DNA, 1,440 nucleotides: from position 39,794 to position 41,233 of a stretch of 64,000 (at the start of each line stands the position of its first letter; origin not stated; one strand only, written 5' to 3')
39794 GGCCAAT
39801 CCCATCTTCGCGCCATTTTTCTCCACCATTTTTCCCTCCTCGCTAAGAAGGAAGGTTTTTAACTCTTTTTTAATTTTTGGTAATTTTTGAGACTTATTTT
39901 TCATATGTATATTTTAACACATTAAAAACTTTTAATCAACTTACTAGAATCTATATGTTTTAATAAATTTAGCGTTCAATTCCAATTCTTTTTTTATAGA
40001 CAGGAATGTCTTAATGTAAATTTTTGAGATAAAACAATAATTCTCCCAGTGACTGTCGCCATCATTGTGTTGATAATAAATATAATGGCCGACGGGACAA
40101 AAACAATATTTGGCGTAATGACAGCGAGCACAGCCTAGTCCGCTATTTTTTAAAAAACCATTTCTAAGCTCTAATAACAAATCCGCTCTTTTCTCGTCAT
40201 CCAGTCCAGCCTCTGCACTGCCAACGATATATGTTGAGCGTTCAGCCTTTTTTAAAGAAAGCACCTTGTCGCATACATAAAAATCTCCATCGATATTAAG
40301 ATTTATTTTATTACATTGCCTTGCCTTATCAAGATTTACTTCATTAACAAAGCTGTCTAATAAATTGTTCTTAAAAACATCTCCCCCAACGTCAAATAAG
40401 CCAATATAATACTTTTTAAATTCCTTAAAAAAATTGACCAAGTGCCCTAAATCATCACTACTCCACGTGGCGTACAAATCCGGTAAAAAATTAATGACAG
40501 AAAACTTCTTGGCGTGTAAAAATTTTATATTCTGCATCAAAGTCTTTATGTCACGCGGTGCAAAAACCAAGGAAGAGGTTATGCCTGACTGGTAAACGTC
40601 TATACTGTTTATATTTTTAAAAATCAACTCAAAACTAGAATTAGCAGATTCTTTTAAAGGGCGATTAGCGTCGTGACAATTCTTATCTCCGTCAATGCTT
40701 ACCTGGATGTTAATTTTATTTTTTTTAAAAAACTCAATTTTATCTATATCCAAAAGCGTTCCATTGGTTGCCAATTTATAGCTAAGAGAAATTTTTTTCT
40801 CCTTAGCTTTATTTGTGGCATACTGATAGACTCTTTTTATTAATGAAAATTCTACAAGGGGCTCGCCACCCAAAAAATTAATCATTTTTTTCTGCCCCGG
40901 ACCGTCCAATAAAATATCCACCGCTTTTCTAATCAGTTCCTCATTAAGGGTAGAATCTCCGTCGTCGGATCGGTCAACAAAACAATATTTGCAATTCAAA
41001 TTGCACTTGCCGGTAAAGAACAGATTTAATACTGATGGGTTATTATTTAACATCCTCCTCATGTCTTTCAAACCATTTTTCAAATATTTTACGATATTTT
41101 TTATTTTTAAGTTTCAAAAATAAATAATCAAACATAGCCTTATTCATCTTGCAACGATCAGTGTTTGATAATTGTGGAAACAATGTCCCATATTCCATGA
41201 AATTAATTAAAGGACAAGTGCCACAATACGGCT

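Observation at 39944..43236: Hxs-type core cassette (two HxsD-like, HxsB-like, HxsC-like) embedded in a much larger enzyme set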

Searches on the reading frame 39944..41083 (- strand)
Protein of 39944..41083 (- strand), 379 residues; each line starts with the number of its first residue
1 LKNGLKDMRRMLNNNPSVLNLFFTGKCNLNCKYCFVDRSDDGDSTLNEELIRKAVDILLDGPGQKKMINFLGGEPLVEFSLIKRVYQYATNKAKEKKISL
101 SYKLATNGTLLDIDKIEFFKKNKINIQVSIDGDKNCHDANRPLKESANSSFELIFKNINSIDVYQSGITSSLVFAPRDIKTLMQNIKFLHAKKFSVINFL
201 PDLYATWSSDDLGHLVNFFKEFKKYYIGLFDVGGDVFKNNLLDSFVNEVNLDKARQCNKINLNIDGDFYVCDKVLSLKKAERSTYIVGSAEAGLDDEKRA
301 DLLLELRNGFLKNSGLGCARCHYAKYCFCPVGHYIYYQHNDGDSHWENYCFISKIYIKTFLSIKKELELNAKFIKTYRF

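Call 3: search_protein_families(library=ncbifam, proteins=[window:39944-41083:-], max_evalue=0.01)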
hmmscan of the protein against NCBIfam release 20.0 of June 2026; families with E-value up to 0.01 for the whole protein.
window:39944-41083:- (379 aa): 68 families (the best 25 are shown)
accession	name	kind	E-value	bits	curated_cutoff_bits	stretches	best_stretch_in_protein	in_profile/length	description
NF047865.1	rSAM_PapB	equivalog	1.8e-48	165.5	340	1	17-328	3-313/330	PapB family radical SAM/SPASM ranthipeptide maturase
TIGR03978.1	rSAM_paired_1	equivalog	5.7e-44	150.6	370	2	5-161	71-227/466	His-Xaa-Ser system radical SAM maturase HxsB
TIGR04068.1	rSAM_ocin_clost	equivalog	1.2e-39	136.6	500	1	8-168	75-239/462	Cys-rich peptide radical SAM maturase CcpM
TIGR04064.1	rSAM_nif11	equivalog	1.1e-37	129.8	518.7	1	17-160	78-223/459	nif11-like peptide radical SAM maturase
TIGR03906.1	quino_hemo_SAM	equivalog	3.1e-29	101.9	453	1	19-375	96-459/467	quinohemoprotein amine dehydrogenase maturation protein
TIGR03974.1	rSAM_six_Cys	equivalog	6.3e-29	101.1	425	1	17-159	97-242/451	thioether cross-link-forming SCIFF peptide maturase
TIGR04115.1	rSAM_Cxxx_rpt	equivalog_domain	1.6e-24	87.1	350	1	22-331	7-327/359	radical SAM peptide maturase, CXXX-repeat target family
NF041298.1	rSAM_mat_DynA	equivalog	4.9e-24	85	450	1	24-355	8-345/356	dynobactin maturation radical SAM/SPASM protein DynA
TIGR03942.1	sulfatase_rSAM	equivalog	7.1e-24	84.5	349.45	1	25-355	9-348/363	anaerobic sulfatase maturase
TIGR04280.1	geopep_mat_rSAM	hypoth_equivalog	5.8e-23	81.6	400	1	23-161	90-230/428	geopeptide radical SAM maturase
NF038170.1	lachnocin_rSAM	equivalog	1.7e-22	79.9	550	1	7-328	66-392/440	lachnocin radical SAM maturase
NF035951.1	rSAM_RumMC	equivalog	2.6e-22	79.2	720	1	6-157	101-255/510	RumMC family radical SAM sactipeptide maturase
NF040492.1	not_ScfB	exception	2e-21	76.4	855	1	23-201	101-284/450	ScfB-related radical SAM/SPASM orphan maturase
NF041707.1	rSAM_YhhB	equivalog_domain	4.2e-20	72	445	1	24-166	9-159/369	cyclophane-forming radical SAM/SPASM peptide maturase YhhB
NF052473.1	rSAM_FlmE_OhkG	exception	7e-20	71.2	500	1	23-161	104-249/481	FlmE/OhkG family radical SAM/SPASM peptide maturase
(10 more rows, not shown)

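Call 4: search_protein_families(library=pfam, proteins=[window:39944-41083:-], max_evalue=0.01)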
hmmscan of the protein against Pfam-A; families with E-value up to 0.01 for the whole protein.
window:39944-41083:- (379 aa): 2 families
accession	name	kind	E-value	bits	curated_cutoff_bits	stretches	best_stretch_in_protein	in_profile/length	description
PF04055.27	Radical_SAM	-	4e-14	53.6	29.5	1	23-138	3-118/166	Radical SAM superfamily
PF13353.11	Fer4_12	-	1.2e-08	35.8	22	1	21-148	9-133/137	4Fe-4S single cluster domain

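Call 33: search_solved_structures(query=window:39944-41083:-, max_evalue=0.00001)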
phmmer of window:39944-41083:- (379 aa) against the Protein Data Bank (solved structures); distinct sequences matched with E-value up to 0.00001: 6.
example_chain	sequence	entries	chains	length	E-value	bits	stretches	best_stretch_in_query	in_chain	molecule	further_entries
5wgg_A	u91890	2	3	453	3.8e-21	79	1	19-142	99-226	Radical SAM domain protein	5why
4k37_A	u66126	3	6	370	9.7e-10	41.5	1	25-240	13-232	Anaerobic sulfatase-maturating enzyme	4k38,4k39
4k36_A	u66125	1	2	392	1.1e-09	41.3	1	25-240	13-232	Anaerobic sulfatase-maturating enzyme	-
9gm3_A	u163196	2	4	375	3.8e-09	39.5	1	23-350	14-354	ChlB radical SAM domain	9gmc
8vpo_A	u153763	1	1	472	5.6e-09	39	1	18-216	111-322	Radical SAM core domain-containing protein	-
9dfn_A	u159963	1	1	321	6.6e-06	28.9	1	14-128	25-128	Radical SAM core domain-containing protein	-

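Call 37: search_protein_families(library=padloc, proteins=[window:39944-41083:-], max_evalue=0.001)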
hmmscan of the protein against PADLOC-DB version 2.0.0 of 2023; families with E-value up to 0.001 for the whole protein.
window:39944-41083:- (379 aa): 2 families
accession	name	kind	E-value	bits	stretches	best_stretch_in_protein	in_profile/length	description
PDLC02903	pVip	-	1.6e-15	55.3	1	18-133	1-103/257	Viperins not associated with kinases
PDLC02904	pVip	-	5.1e-14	50.4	1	17-200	3-179/262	Viperins associated with kinases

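Call 54: find_related_loci(query=A4, collection=metagenome_contigs, flank=10000)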
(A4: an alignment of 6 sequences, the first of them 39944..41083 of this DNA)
Query A4 (379 aa) in metagenome_contigs; peptide patterns used: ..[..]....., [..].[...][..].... (x = any residue, [..] = any of these).
599 stretches matched a pattern (row limit reached: there are more); 13 encode a relative of the query (tblastn E <= 1e-3); 13 distinct loci.
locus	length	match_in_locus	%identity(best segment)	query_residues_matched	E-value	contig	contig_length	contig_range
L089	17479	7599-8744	49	2-379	2e-117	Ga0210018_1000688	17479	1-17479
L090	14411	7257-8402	49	2-379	2e-117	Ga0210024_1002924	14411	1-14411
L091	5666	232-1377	49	2-379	1e-117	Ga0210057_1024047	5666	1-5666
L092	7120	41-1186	48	2-379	3e-110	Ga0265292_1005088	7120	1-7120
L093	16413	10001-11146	48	2-379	3e-110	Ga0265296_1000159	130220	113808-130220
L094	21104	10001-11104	46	16-378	1e-109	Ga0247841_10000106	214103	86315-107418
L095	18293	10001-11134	47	1-378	1e-103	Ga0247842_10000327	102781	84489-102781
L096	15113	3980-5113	41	5-379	2e-103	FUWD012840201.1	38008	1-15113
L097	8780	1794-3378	34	14-377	9e-58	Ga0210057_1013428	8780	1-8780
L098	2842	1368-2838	55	2-141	3e-27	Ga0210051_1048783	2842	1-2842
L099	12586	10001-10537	27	16-201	2e-11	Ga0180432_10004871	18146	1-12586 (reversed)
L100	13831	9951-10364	28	4-158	6e-11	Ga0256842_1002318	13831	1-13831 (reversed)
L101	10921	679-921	32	19-111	2e-5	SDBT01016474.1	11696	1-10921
